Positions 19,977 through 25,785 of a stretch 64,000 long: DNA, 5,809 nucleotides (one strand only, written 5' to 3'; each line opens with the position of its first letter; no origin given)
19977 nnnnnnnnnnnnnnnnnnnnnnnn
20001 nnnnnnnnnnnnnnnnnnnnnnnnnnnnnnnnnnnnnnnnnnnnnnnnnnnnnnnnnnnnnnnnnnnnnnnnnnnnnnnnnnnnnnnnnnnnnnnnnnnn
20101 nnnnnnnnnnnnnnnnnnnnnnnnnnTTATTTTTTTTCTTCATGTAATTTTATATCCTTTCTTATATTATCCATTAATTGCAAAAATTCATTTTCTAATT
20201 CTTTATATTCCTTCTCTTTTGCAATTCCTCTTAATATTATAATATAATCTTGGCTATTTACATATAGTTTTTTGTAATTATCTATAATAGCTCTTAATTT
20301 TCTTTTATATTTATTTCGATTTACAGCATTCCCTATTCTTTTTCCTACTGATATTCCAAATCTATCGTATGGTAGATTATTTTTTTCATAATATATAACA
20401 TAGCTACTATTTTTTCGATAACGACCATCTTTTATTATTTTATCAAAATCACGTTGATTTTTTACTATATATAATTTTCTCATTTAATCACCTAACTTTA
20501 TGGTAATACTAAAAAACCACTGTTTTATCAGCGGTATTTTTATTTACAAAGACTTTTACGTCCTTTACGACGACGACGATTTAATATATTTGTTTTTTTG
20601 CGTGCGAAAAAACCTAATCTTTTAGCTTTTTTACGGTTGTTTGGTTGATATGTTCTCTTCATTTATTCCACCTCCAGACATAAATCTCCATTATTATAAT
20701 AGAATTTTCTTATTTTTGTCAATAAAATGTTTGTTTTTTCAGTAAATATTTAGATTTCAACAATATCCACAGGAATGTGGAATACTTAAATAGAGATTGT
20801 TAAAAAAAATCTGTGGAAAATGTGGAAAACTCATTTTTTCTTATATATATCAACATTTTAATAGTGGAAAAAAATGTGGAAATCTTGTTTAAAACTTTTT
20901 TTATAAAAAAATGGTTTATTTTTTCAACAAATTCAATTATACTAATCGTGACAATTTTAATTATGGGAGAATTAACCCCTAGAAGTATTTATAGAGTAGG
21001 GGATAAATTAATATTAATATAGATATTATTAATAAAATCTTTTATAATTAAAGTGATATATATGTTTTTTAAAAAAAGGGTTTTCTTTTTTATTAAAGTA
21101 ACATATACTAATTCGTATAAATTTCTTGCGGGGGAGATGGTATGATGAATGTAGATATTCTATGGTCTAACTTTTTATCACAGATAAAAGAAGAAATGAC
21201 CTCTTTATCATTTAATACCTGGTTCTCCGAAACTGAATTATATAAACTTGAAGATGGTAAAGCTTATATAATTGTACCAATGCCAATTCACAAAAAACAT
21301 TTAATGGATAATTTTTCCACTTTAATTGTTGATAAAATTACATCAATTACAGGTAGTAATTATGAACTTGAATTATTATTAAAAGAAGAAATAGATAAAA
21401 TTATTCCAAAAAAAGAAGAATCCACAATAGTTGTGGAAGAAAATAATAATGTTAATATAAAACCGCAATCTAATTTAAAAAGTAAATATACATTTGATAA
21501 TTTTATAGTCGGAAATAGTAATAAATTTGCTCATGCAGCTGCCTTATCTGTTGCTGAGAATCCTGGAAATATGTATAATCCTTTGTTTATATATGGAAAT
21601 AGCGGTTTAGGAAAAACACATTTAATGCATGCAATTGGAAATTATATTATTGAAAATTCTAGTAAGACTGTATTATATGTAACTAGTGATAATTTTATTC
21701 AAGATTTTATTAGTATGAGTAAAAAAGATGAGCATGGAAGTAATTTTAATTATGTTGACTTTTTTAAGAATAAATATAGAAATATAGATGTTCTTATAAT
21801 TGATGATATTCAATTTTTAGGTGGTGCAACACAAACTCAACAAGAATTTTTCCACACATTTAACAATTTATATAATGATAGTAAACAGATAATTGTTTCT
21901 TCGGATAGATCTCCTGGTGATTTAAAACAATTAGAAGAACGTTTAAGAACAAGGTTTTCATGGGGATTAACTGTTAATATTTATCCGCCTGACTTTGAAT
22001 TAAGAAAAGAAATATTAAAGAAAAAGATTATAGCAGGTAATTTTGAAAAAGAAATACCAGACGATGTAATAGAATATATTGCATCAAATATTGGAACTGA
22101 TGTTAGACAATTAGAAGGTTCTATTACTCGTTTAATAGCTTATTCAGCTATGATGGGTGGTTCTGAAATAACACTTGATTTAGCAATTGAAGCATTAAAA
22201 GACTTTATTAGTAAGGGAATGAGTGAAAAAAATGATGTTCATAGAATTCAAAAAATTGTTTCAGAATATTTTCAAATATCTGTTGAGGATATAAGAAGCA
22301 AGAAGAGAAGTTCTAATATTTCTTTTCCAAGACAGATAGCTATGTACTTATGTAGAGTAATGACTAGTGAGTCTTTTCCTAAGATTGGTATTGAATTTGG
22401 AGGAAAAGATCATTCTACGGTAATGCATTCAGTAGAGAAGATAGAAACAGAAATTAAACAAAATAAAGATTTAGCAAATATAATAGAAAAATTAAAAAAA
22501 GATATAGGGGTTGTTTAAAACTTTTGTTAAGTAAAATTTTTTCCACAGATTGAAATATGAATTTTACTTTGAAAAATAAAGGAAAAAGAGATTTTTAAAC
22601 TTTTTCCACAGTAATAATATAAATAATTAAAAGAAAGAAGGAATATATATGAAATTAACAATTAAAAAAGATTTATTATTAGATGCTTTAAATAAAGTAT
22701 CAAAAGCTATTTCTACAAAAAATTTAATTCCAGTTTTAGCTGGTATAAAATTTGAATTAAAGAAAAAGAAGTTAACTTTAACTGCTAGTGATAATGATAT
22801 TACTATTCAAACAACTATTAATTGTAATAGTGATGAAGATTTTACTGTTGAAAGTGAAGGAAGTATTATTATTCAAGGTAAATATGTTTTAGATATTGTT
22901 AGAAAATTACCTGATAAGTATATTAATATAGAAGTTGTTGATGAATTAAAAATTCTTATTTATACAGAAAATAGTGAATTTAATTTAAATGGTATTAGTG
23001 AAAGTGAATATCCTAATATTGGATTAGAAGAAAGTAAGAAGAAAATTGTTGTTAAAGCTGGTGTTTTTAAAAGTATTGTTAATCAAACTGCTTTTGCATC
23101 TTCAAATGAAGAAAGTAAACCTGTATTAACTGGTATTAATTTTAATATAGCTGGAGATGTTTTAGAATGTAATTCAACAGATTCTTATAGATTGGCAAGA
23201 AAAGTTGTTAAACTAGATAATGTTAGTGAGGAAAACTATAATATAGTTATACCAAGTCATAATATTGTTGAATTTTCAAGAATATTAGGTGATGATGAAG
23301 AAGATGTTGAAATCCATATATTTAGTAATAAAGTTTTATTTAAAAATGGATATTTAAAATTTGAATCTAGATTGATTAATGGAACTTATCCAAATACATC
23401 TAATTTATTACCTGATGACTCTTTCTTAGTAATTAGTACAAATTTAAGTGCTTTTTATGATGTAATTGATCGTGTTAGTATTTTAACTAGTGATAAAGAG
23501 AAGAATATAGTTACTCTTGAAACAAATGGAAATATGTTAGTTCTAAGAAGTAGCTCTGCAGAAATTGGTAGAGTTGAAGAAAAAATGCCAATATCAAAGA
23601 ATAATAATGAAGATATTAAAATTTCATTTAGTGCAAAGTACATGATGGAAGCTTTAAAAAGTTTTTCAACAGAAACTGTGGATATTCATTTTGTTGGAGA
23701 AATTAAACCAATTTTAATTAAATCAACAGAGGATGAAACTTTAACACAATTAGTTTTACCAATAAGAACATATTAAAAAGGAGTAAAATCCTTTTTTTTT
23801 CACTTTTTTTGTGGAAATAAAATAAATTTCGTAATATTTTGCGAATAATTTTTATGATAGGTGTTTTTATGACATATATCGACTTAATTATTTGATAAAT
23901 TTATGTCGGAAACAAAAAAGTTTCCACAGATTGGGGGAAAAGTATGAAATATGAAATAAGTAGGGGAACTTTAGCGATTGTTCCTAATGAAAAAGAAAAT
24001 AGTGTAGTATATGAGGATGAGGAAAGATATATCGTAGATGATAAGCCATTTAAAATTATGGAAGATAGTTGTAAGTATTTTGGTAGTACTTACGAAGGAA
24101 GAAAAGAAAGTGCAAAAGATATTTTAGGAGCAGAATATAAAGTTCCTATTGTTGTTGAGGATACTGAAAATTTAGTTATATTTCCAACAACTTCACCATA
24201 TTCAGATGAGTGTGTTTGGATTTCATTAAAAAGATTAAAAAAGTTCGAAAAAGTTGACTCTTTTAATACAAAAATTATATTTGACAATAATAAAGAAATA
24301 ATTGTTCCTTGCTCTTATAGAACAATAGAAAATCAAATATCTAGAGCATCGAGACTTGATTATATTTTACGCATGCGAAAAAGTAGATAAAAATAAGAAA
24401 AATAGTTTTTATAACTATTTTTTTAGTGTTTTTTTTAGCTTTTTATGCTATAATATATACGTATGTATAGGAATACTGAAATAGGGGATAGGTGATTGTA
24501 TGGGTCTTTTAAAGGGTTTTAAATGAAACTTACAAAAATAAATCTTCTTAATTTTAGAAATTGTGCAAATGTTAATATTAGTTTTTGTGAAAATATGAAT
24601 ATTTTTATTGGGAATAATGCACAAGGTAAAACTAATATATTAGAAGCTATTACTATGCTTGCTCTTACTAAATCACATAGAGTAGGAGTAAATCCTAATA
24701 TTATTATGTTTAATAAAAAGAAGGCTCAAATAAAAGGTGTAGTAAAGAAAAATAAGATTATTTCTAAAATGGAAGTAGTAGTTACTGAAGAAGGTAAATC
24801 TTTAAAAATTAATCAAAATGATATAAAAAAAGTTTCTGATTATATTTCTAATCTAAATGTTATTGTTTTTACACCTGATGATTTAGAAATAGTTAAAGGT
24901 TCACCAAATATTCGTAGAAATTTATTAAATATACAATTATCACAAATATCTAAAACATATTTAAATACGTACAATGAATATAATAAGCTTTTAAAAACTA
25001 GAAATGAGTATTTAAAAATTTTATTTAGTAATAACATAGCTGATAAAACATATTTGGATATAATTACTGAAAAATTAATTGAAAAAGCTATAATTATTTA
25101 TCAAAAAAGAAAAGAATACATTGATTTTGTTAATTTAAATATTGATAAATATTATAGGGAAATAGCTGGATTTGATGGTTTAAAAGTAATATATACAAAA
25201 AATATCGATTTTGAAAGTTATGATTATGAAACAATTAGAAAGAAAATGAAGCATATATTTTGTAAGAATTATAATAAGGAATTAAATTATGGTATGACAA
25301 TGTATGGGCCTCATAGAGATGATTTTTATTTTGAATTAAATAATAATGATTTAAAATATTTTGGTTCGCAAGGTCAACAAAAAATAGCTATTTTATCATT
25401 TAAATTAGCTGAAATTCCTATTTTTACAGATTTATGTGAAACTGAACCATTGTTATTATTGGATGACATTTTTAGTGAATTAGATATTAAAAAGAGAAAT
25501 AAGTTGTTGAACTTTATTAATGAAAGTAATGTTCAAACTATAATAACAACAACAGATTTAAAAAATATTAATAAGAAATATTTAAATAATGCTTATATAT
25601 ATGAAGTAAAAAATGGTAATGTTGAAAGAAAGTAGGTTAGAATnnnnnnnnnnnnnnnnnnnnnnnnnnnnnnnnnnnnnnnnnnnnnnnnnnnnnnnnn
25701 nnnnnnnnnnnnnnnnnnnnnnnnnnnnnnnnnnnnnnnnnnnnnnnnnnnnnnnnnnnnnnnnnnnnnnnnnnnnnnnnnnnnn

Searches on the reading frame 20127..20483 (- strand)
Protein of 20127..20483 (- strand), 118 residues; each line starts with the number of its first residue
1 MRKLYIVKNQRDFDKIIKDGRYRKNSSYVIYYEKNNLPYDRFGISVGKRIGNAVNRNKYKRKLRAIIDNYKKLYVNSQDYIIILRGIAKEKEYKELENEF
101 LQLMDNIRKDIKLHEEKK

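Call 10: search_protein_families(library=ncbifam, proteins=[window:20127-20483:-])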
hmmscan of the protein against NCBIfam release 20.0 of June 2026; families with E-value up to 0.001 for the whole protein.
window:20127-20483:- (118 aa): 1 family
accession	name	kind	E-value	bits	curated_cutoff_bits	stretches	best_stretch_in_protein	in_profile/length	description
TIGR00188.1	rnpA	equivalog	9e-19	67.7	38.35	1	7-107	7-107/111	ribonuclease P protein component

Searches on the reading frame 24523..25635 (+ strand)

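Call 11: search_protein_families(library=ncbifam, proteins=[window:24523-25635:+])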
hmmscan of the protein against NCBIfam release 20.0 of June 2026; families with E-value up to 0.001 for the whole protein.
window:24523-25635:+ (370 aa): 6 families
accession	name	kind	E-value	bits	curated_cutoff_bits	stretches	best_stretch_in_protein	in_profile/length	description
TIGR00611.2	recf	equivalog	4.3e-96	322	172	1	3-344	1-339/339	DNA replication/repair protein RecF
NF010680.0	PRK14079.1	equivalog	7.6e-51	173.2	386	1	1-345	1-327/349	recombination protein F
NF041760.1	PtuA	equivalog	2.8e-10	39.8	500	1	1-45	50-94/524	retron Ec78 anti-phage system effector ATPase PtuA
NF041034.1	Rad50_Sulf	equivalog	8.2e-06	24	1000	1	1-100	1-99/872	DNA double-strand break repair ATPase Rad50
NF003034.1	PRK03918.1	equivalog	2e-05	22.8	700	1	1-78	1-81/878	DNA double-strand break repair ATPase Rad50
NF047739.1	antiphage_MADS3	equivalog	0.00081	18.6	420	0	3-47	2-45/427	methylation-associated defense system AAA family ATPase MAD3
